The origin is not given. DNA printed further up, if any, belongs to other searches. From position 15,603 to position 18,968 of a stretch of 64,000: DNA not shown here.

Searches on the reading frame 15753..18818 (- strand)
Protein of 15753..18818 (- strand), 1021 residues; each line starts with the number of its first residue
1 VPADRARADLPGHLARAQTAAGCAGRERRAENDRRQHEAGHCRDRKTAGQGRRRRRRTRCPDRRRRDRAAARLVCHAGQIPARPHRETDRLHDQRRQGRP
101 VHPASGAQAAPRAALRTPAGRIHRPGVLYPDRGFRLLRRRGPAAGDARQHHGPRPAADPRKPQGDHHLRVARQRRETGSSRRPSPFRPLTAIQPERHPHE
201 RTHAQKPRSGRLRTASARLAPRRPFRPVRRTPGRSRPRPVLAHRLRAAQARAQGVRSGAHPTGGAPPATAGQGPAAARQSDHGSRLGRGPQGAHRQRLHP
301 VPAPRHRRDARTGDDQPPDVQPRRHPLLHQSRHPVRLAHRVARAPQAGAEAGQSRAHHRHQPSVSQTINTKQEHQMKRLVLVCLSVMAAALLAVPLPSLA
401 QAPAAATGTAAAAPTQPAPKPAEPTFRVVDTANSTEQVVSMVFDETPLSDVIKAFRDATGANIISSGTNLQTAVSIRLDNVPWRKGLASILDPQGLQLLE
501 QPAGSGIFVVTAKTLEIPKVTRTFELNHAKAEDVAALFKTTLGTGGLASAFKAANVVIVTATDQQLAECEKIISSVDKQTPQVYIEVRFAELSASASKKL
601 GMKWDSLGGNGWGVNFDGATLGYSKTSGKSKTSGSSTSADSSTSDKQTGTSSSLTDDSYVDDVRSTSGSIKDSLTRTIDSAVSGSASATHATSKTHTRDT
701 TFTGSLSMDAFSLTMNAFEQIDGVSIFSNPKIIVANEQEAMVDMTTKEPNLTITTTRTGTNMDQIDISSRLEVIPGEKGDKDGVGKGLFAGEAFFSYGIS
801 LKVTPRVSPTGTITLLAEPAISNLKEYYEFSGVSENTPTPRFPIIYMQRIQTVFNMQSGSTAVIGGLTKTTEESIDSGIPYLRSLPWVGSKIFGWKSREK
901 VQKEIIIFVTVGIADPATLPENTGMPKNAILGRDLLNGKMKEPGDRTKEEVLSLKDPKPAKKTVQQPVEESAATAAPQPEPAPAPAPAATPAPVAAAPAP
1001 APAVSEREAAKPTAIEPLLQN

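Call 88: search_protein_families(library=pfam, proteins=[window:15753-18818:-], max_evalue=0.00001)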
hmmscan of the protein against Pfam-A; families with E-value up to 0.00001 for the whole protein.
window:15753-18818:- (1021 aa): 2 families
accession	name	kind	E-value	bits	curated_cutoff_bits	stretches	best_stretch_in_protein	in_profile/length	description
PF00263.26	Secretin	-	4.2e-26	92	27.5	1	719-913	3-167/169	Bacterial type II and III secretion system protein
PF03958.22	Secretin_N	-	8e-09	36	28.2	1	521-582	1-69/69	Bacterial type II/III secretion system short domain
